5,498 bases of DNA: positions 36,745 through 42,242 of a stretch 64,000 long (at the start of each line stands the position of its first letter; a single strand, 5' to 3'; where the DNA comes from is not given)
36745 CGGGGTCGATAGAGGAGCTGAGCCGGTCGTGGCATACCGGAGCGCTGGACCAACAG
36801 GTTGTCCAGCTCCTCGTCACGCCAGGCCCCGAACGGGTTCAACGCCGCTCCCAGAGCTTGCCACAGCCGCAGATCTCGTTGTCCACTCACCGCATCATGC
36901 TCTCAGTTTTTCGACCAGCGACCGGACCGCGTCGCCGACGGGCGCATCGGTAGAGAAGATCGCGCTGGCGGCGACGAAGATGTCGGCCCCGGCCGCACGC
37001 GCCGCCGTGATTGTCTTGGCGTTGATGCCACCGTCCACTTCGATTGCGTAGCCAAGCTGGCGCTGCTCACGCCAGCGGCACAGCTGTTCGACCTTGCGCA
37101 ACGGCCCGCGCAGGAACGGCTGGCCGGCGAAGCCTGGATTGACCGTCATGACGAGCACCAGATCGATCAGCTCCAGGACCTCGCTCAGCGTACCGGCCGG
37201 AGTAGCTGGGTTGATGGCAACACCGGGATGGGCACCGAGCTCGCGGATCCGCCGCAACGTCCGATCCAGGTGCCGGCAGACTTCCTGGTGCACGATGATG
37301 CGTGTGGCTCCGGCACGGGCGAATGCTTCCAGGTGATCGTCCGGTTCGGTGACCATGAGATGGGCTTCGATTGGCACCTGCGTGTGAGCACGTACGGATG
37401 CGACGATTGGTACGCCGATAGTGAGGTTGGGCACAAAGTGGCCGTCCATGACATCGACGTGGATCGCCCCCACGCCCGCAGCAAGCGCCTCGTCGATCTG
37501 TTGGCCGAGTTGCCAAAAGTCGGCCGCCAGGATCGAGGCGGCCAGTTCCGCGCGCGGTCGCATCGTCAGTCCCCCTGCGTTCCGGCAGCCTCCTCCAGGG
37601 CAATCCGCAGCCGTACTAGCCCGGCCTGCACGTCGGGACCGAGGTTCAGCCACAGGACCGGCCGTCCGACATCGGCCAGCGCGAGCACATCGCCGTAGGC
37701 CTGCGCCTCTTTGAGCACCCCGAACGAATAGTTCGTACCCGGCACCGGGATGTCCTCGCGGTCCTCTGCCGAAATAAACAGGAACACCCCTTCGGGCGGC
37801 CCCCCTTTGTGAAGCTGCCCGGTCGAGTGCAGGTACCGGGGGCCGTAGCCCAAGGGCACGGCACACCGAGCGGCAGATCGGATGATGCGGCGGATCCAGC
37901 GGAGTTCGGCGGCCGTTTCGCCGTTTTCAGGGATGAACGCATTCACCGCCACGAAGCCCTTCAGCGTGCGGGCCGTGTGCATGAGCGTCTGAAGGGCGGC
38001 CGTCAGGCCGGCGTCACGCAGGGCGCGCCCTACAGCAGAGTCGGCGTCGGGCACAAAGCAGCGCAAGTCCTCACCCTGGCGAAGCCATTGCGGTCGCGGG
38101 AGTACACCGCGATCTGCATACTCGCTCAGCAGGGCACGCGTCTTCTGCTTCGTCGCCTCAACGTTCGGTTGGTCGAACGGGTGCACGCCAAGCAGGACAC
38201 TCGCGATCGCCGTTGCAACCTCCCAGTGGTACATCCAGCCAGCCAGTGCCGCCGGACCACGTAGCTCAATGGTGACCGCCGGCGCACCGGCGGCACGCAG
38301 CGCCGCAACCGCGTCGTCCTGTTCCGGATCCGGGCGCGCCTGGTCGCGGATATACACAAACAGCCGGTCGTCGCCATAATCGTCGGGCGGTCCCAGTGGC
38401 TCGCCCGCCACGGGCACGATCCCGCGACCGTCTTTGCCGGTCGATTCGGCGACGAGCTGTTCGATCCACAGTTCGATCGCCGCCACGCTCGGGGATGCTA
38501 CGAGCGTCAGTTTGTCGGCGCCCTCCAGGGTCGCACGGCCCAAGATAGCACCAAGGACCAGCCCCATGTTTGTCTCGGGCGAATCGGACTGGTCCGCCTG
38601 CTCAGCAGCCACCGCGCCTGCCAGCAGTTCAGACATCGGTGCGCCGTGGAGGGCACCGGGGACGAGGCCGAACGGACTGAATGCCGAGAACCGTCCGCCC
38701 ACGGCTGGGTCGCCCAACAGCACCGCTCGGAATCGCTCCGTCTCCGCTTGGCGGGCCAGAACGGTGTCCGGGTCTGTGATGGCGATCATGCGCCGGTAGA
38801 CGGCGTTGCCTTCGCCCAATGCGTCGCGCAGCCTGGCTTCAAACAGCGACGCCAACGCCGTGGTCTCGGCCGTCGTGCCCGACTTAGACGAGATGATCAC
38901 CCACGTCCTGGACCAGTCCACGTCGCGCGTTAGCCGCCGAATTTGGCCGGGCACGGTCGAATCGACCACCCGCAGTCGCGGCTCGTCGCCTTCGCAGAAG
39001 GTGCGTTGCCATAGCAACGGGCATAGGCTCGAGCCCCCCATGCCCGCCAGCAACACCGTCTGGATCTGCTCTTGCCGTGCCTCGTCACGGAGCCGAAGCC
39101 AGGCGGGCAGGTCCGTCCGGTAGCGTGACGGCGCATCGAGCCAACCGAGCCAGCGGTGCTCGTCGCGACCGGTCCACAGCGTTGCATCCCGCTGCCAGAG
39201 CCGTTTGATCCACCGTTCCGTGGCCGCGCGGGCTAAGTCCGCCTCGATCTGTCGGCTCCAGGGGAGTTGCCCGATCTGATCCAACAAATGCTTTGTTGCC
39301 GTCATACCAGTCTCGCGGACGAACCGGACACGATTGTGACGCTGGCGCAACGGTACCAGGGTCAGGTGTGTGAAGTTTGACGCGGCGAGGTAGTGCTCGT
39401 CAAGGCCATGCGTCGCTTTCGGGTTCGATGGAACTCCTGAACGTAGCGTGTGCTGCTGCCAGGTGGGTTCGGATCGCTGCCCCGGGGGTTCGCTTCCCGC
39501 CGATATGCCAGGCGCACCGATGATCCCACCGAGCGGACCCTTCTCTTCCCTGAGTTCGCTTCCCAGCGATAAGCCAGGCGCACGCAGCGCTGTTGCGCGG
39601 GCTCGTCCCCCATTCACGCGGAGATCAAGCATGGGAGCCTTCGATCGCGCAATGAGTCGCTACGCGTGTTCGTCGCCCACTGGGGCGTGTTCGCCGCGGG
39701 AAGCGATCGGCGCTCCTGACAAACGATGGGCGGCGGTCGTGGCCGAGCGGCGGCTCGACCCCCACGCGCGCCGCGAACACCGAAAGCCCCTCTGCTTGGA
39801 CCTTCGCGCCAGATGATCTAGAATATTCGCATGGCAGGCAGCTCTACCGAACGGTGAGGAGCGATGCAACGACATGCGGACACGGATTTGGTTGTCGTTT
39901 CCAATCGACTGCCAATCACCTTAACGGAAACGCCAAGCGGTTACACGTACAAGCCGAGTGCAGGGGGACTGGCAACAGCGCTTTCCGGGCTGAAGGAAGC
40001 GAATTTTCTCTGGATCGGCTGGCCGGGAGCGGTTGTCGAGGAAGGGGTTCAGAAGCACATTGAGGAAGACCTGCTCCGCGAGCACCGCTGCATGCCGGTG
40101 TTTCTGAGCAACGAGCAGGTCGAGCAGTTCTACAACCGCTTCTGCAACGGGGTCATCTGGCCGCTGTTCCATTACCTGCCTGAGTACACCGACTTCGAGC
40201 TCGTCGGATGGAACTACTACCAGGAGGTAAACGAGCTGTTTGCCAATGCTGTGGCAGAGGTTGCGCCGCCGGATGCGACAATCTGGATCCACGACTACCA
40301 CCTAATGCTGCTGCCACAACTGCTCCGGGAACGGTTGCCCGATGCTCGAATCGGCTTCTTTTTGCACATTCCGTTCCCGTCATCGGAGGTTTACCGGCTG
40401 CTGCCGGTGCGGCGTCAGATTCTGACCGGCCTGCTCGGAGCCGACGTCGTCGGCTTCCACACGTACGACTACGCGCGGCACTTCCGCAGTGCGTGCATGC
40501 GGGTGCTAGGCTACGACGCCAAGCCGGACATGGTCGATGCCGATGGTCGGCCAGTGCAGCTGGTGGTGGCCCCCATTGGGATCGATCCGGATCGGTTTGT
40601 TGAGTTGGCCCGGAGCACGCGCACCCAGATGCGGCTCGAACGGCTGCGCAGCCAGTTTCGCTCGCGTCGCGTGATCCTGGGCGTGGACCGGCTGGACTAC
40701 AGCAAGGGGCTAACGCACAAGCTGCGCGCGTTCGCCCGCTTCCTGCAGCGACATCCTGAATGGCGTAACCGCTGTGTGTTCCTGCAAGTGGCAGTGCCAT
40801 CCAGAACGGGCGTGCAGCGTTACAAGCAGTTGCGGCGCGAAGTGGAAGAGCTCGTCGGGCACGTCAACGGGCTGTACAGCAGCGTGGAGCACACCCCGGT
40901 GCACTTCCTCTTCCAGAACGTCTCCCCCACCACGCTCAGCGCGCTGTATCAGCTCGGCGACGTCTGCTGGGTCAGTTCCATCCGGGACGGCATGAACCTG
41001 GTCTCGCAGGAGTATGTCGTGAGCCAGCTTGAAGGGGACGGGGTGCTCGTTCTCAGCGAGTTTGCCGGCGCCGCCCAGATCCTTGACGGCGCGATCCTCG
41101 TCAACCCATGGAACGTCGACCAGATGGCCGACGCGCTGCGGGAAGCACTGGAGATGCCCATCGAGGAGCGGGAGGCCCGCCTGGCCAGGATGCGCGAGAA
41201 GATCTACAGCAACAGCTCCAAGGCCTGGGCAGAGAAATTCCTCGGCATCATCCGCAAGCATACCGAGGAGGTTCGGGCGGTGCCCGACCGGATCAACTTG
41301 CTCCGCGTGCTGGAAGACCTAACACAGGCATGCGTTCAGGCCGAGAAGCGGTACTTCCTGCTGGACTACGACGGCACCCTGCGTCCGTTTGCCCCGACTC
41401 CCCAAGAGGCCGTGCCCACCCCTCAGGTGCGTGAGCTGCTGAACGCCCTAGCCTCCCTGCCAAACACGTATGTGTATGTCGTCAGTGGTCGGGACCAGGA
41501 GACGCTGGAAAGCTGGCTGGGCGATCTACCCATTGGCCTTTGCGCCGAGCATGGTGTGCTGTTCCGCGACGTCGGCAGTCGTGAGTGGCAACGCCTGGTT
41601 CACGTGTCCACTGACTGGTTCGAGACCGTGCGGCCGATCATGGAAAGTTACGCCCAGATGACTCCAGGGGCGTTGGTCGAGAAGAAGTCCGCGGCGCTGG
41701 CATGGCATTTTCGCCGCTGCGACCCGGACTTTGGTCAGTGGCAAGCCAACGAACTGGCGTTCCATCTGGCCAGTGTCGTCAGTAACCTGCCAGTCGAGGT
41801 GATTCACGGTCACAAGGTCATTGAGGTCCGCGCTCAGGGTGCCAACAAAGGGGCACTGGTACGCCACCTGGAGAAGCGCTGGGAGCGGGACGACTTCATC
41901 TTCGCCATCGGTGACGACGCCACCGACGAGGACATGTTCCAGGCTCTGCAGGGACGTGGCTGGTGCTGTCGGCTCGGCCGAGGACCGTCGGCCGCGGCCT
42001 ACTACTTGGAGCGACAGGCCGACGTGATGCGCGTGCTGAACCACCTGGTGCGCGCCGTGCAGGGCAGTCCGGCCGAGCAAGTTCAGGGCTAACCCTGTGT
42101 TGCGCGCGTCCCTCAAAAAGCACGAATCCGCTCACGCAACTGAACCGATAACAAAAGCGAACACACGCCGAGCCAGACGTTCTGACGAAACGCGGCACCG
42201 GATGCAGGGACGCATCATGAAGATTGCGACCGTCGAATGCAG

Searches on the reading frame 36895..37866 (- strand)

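Call 9: search_protein_families(library=pfam, proteins=[window:36895-37866:-], max_evalue=0.001)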
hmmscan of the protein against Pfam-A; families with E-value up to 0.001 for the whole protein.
window:36895-37866:- (323 aa): 1 family
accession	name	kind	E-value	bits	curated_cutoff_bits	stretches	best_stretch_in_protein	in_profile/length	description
PF00834.25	Ribul_P_3_epim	-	8.4e-71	237.9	21.1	1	108-304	2-198/198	Ribulose-phosphate 3 epimerase family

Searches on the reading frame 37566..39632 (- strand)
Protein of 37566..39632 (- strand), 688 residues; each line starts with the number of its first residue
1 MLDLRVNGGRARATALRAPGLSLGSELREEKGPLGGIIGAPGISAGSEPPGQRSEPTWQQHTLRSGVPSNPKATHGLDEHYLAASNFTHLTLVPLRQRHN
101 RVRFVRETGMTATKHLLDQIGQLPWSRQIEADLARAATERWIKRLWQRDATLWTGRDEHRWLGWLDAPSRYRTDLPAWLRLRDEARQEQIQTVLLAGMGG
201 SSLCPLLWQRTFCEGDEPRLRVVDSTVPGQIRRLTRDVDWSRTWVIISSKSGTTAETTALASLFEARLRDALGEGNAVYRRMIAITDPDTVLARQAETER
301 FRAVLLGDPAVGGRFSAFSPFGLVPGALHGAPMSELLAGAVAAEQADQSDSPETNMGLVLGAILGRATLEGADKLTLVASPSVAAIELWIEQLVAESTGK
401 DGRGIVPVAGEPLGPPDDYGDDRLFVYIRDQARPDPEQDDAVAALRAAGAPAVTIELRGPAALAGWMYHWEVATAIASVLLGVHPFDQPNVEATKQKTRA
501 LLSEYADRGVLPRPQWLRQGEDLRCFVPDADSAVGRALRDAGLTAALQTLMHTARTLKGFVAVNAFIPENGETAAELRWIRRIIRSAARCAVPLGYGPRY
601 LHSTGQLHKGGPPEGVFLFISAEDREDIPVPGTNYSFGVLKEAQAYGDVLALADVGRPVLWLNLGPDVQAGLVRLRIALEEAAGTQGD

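Call 9: search_protein_families(library=pfam, proteins=[window:37566-39632:-], max_evalue=0.001)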
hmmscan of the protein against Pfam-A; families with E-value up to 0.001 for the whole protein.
window:37566-39632:- (688 aa): 1 family
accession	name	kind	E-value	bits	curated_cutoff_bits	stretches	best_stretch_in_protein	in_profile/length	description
PF00342.24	PGI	-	1.2e-16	60.9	22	1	188-400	94-308/486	Phosphoglucose isomerase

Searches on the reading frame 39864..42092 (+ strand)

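Call 9: search_protein_families(library=pfam, proteins=[window:39864-42092:+], max_evalue=0.001)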
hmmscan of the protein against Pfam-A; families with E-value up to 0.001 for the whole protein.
window:39864-42092:+ (742 aa): 4 families
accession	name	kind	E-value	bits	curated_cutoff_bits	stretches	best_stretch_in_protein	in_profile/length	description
PF00982.27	Glyco_transf_20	-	1.5e-169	565.1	32.5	1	9-460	3-468/473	Glycosyltransferase family 20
PF02358.22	Trehalose_PPase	-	2.4e-60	204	27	1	499-696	1-204/235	Trehalose-phosphatase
PF00534.26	Glycos_transf_1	-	8e-06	25.9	26.4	0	347-437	75-163/172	Glycosyl transferases group 1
PF08282.18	Hydrolase_3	-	0.00074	19.8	20.9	0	648-695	174-222/255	haloacid dehalogenase-like hydrolase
